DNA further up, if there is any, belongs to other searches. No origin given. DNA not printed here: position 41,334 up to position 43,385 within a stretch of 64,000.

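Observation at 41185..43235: Compact strawberry-notch-like SF2 helicase with a histone-H1-like tail, next to a ZnF-UBP protein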

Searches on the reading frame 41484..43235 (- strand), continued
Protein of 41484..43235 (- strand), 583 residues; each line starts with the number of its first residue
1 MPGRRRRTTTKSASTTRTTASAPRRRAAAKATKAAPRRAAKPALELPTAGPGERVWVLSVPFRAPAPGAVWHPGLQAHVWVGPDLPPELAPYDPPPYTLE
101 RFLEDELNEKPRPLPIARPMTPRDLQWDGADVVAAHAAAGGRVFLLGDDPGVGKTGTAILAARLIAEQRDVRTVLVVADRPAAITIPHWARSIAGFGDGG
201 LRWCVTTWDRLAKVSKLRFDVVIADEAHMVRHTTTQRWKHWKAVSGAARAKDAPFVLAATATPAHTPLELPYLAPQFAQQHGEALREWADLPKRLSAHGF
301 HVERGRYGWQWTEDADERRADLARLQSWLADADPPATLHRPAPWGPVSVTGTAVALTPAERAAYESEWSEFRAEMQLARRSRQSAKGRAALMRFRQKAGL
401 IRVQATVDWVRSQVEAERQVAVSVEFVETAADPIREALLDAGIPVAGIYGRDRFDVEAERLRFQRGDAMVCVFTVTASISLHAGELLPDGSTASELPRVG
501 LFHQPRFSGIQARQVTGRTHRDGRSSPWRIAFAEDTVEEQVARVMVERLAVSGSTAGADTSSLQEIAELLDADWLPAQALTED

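Call 35: search_solved_structures(query=A1, max_evalue=1, show_alignments=3)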
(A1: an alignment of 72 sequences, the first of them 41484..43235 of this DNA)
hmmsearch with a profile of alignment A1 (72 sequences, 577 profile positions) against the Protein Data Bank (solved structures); distinct sequences matched with E-value up to 1: 252 (the best 60 are shown).
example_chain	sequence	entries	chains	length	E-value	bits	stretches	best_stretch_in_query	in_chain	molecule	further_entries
1z63_A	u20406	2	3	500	1e-26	96.9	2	92-256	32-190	Helicase of the snf2/rad54 family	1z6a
9z04_A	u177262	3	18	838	1.8e-26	96.1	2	81-355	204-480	Lymphoid-specific helicase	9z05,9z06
7ux9_P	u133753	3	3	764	1.6e-25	92.9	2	97-333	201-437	ATP-dependent DNA helicase DDM1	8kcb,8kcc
8wh5_K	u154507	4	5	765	1.6e-25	92.9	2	97-333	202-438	ATP-dependent DNA helicase DDM1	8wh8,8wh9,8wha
8j90_K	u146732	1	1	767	1.6e-25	92.9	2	97-333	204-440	ATP-dependent DNA helicase DDM1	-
8skz_A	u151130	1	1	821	2.2e-25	92.5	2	97-332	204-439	ATP-dependent DNA helicase DDM1,Lymphoid-specific helicase chimera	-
6hts_G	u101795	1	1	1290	4.9e-25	91.3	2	95-389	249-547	Chromatin-remodeling ATPase INO80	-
7zi4_G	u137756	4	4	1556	8.9e-25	90.5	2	95-388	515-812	Chromatin-remodeling ATPase INO80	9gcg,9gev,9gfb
1z3i_X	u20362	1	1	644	9.1e-25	90.4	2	63-357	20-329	similar to RAD54-like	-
5hzr_A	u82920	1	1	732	1.2e-24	90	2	92-385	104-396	SNF2-family ATP dependent chromatin remodeling factor like protein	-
6iro_L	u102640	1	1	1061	1.3e-24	89.9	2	93-289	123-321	ISWI chromatin-remodeling complex ATPase ISW1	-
6jyl_K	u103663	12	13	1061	1.3e-24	89.9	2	93-289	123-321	ISWI chromatin-remodeling complex ATPase ISW1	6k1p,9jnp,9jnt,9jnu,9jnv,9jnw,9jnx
7x3t_V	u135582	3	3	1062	1.3e-24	89.9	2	93-289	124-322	ISWI chromatin-remodeling complex ATPase ISW1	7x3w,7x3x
9lj2_K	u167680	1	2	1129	1.7e-24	89.6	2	93-289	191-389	ISWI chromatin-remodeling complex ATPase ISW1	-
9ge5_G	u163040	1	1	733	1.7e-24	89.5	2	99-389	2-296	Chromatin-remodeling ATPase INO80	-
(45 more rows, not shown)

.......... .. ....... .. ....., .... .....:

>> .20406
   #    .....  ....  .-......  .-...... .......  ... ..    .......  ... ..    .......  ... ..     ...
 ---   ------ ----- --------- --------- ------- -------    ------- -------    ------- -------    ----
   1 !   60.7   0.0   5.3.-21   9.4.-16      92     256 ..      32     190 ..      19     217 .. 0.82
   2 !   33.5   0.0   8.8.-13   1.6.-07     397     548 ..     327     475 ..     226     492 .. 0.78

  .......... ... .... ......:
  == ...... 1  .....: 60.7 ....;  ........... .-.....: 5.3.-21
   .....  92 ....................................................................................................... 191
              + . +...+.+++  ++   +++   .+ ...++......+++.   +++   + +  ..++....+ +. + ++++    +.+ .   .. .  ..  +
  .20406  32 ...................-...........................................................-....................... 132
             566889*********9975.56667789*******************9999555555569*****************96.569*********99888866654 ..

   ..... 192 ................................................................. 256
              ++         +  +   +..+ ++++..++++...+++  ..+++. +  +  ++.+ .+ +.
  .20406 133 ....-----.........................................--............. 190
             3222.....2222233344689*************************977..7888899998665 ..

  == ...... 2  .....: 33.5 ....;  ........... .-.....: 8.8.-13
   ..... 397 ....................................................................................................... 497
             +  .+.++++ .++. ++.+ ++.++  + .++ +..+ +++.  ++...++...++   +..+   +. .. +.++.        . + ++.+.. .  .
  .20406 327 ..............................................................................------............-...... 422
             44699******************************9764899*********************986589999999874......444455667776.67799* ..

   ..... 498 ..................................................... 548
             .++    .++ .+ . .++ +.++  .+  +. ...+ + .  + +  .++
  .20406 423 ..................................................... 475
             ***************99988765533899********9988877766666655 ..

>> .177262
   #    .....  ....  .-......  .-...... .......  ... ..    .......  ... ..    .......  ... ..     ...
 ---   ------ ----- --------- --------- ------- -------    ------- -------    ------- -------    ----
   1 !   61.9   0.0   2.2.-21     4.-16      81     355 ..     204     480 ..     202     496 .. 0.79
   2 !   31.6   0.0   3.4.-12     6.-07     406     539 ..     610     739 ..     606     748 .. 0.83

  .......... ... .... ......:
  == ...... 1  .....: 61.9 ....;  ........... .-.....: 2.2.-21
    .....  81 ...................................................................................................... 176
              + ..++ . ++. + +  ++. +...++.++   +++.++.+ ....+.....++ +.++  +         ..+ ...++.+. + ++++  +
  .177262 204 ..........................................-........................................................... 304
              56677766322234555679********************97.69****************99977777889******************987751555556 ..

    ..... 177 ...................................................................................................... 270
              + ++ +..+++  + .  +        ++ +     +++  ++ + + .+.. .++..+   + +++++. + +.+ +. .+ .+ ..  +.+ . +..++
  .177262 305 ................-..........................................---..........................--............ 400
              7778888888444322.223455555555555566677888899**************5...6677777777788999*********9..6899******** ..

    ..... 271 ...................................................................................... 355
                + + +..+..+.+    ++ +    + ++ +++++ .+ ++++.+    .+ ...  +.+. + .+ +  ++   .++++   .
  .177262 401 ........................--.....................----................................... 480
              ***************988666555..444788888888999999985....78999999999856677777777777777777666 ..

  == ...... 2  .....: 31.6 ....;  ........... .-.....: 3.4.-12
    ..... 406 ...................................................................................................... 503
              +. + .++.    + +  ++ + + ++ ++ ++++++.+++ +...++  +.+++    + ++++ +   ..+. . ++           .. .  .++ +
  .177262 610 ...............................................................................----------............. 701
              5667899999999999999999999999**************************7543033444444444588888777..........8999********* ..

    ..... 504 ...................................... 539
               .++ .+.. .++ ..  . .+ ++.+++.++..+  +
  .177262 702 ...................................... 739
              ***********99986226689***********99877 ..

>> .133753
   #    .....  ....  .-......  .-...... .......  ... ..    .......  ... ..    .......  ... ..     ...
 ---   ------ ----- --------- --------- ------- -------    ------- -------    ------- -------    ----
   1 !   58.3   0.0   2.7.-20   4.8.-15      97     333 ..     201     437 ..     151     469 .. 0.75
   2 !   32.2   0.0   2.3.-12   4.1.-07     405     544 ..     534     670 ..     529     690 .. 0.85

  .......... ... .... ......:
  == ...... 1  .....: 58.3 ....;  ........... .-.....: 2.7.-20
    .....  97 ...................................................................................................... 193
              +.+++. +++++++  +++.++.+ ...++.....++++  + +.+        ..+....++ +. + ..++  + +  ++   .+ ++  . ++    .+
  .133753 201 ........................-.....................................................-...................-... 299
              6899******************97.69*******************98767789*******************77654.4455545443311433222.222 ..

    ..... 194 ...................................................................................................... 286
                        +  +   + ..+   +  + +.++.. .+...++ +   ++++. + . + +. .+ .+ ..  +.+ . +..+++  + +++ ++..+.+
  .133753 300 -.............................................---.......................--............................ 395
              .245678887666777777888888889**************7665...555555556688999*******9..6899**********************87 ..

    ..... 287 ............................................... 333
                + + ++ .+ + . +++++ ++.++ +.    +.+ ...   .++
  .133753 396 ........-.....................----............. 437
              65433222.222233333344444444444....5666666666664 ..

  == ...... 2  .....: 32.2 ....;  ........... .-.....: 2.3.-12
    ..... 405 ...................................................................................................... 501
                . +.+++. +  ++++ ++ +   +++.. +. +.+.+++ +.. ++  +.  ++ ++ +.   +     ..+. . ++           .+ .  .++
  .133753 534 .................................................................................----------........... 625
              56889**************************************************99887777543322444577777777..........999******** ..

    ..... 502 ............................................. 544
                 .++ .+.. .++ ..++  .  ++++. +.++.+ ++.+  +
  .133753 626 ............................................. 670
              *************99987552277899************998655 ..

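Call 36: find_homologous_proteins(query=A1, max_evalue=1e-10)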
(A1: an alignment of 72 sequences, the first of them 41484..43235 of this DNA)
Query A1 (72 sequences) (583 aa, profile of the alignment): 545 proteins with E <= 1e-10 among 8000 candidates; the best 120 are listed.
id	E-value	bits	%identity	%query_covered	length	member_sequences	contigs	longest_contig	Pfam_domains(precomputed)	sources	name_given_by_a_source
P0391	2.2e-220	751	36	89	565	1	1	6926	PF00176.30,PF00271.38,PF04851.22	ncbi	-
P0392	2.0e-218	745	36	89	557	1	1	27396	PF13871.13,PF00176.30,PF00271.38,PF04851.22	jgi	jgi:SNF2 family DNA or RNA helicase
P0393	2.4e-211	721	36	96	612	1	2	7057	PF00270.36,PF00176.30,PF04851.22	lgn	-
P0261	6.2e-211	720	37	95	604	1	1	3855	PF00176.30,PF04851.22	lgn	-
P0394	3.2e-209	714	37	88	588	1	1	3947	PF13872.13,PF00176.30,PF04851.22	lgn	-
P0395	8.7e-206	703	37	89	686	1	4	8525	PF00176.30,PF18974.6,PF04851.22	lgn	-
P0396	4.5e-198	678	31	89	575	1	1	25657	PF00176.30,PF04851.22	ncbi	-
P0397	9.0e-197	673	33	94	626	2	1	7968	PF00270.36,PF00176.30,PF04851.22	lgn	-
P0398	5.9e-194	664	36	86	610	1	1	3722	PF00176.30,PF04851.22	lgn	-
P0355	3.0e-190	652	30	93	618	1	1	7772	PF00270.36,PF04851.22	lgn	-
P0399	1.9e-177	609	33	85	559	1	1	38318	PF00176.30,PF04851.22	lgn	-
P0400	7.6e-177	608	84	96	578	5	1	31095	PF00176.30,PF04851.22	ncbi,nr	ncbi:MAG: putative helicase [Blastococcus sp.]|nr:putative helicase [Blastococcus sp.]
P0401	2.4e-176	606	31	90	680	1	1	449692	PF00270.36,PF04851.22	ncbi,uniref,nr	ncbi:helicase (plasmid) [Frondihabitans sucicola]|uniref:Helicase n=1 Tax=Frondihabitans sucicola Ta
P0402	6.1e-176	605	34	85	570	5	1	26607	PF00270.36,PF00176.30,PF04851.22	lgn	-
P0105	2.0e-175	603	88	93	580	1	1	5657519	PF04851.22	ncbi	ncbi:helicase [Geodermatophilus sp. URMC 64]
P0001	1.4e-173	597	100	100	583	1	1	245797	PF04851.22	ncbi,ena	-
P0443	4.1e-172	592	81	92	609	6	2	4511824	PF04851.22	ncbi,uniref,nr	ncbi:helicase [Modestobacter roseus]|uniref:Helicase ATP-binding domain-containing protein n=1 Tax=M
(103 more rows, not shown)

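Call 39: find_encoding_contigs(protein=P0392, flank=10000, max_places=1)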
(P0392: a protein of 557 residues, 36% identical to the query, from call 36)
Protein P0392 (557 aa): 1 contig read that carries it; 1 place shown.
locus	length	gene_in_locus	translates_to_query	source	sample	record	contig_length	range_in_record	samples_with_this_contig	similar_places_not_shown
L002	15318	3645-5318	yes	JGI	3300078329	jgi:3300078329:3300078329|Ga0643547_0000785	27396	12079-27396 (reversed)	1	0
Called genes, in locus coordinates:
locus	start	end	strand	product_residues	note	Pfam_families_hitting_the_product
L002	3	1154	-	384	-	?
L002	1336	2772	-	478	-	-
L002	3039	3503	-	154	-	-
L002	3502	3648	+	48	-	-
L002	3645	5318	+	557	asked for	PF00176:SNF2-rel_dom, PF04851:ResIII, PF00271:Helicase_C, PF13871:Helicase_C_4 (weak)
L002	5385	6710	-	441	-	PF16007:DUF4777 (faint), PF05066:HARE-HTH (weak)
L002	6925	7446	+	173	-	-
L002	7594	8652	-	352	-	-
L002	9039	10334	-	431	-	-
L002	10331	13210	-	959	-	-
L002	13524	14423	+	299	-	-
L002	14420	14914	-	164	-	-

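Call 40: find_encoding_contigs(protein=P0399, flank=10000, max_places=1)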
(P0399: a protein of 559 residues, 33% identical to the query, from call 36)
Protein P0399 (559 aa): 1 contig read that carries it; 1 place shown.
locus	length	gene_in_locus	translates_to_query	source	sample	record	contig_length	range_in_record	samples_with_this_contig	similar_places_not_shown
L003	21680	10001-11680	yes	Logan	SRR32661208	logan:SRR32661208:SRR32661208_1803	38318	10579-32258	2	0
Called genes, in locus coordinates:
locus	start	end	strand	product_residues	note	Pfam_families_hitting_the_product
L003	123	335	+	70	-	-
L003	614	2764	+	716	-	PF13589:HATPase_c_3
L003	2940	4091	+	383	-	PF26926:Phage_T4_rIIB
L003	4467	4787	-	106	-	PF00085:Thioredoxin, PF13899:Thioredoxin_7 (weak), PF13098:Thioredoxin_2, PF04756:OST3_OST6 (weak), PF13905:Thioredoxin_8 (faint)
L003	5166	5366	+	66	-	-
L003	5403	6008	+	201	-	PF00376:MerR (weak), PF00239:Resolvase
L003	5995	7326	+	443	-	PF07282:Cas12f1-like_TNB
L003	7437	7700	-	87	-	-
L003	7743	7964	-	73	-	-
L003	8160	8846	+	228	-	-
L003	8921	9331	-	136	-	-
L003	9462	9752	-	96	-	PF24254:DUF7455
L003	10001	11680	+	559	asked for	PF00176:SNF2-rel_dom, PF04851:ResIII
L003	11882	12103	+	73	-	-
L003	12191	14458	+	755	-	PF06745:ATPase (faint), PF13481:AAA_25 (weak), PF13541:ChlI (weak)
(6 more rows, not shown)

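Call 42: find_related_loci(query=A3, collection=genome_contigs, flank=8000)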
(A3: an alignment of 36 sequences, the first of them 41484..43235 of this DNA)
Query A3 (583 aa) in genome_contigs; peptide patterns used: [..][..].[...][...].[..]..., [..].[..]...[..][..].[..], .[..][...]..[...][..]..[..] (x = any residue, [..] = any of these).
600 stretches matched a pattern (row limit reached: there are more); 85 encode a relative of the query (tblastn E <= 1e-3); the best 80 are kept; 80 distinct loci.
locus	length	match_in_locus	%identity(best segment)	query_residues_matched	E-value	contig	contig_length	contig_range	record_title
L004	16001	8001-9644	63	45-582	0e+0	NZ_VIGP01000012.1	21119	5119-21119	Brachybacterium subflavum strain CFH 10395 Scaffold12, whole genome shotgun sequence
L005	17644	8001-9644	62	46-583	0e+0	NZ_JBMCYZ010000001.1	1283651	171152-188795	Nocardioides sp. CPCC 206347 spades_K_25_97_1, whole genome shotgun sequence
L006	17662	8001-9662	61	35-576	0e+0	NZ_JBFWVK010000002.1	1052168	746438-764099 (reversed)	MAG: Nocardioides sp. isolate CA_2019_TPBF_92 NODE_28_length_1052168_cov_64.054514_TPBF, whole genome shotgun sequence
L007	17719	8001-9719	37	24-570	2e-75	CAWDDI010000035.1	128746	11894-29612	MAG: uncultured Alphaproteobacteria bacterium isolate MFD04850.bin.2.129 genome assembly, contig: contig_72020, whole ge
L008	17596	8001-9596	34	56-572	8e-67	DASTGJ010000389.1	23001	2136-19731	MAG TPA_asm: Kofleriaceae bacterium isolate SMAG_U27 k141_554374, whole genome shotgun sequence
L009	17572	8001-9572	36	57-570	2e-74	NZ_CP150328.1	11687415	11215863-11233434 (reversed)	Sorangium sp. So ce315 chromosome, complete genome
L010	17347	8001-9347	34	131-571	2e-53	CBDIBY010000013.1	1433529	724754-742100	MAG: Lichenihabitans sp. isolate 968626e0-09fb-4086-85c4-6c803da77fd5 genome assembly, contig: contig_13, whole genome s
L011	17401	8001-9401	34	114-572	6e-53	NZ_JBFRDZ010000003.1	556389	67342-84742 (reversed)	Bosea sp. RAF48 SCAFFOLD_2, whole genome shotgun sequence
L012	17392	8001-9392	34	117-572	1e-52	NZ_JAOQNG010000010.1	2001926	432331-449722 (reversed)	Azospirillum canadense strain DS2 Ga0486050_10, whole genome shotgun sequence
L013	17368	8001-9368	35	120-567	2e-51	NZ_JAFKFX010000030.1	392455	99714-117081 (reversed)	MAG: Bosea sp. (in: a-proteobacteria) isolate SCN18_30_10_14_R3_P_67_61 SCN18_30_10_14_R3_P_scaffold_88, whole genome sh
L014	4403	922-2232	36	144-572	2e-47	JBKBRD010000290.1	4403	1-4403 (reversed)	MAG: Bosea sp. (in: a-proteobacteria) isolate 21I_057.bin.22 NODE_291_length_4403_cov_4.590846, whole genome shotgun seq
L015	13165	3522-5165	62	46-583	0e+0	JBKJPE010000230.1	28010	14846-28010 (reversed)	MAG: Nocardioides sp. isolate ant_bin.447 k117_5453695, whole genome shotgun sequence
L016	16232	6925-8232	34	144-571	1e-46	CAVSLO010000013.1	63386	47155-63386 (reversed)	MAG: uncultured Alphaproteobacteria bacterium isolate MFD09126.bin.3.30 genome assembly, contig: contig_24102, whole gen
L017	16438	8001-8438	31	137-269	2e-11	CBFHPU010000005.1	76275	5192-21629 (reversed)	MAG: Pontimonas sp. isolate AGTU_5_bin_30_permissive genome assembly, contig: AGTU_5_bin_30_permissive_c5, whole genome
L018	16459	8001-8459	34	123-263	4e-11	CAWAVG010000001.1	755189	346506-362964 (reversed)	MAG: uncultured Actinomycetota bacterium isolate MFD01213.bin.1.239 genome assembly, contig: contig_1833, whole genome s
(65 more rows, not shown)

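Call 43: find_encoding_contigs(protein=P0001, flank=10000, max_places=1)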
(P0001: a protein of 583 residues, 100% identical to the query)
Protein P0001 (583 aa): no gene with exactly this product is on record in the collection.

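Call 44: find_encoding_contigs(protein=P0119, flank=10000, max_places=1)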
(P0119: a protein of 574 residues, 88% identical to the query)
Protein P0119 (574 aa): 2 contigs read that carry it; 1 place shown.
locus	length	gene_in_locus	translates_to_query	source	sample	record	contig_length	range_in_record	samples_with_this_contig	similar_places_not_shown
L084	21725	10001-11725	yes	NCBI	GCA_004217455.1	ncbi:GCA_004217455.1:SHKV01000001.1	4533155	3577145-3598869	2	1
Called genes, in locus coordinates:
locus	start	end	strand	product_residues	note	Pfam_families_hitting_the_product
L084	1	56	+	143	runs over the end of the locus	-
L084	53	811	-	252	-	-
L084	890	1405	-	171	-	PF01613:Flavin_Reduct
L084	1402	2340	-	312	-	PF00682:HMGL-like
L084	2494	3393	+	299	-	PF00989:PAS, PF08448:PAS_4, PF13188:PAS_8 (weak), PF13426:PAS_9, PF08447:PAS_3, PF00990:GGDEF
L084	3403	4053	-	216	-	-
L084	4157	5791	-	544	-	PF02878:PGM_PMM_I, PF02879:PGM_PMM_II, PF02880:PGM_PMM_III, PF00408:PGM_PMM_IV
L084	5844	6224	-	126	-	PF02694:UPF0060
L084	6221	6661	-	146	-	PF00903:Glyoxalase, PF18029:Glyoxalase_6 (weak)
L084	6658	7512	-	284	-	PF00165:HTH_AraC (weak), PF12833:HTH_18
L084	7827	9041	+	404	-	PF02720:DUF222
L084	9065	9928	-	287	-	PF00561:Abhydrolase_1, PF00975:Thioesterase, PF07819:PGAP1 (faint), PF12146:Hydrolase_4, PF12697:Abhydrolase_6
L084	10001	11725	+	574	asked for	PF04851:ResIII (faint)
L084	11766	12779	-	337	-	PF08240:ADH_N, PF00107:ADH_zinc_N, PF13602:ADH_zinc_N_2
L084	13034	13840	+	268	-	PF02110:HK, PF08543:Phos_pyr_kin (weak)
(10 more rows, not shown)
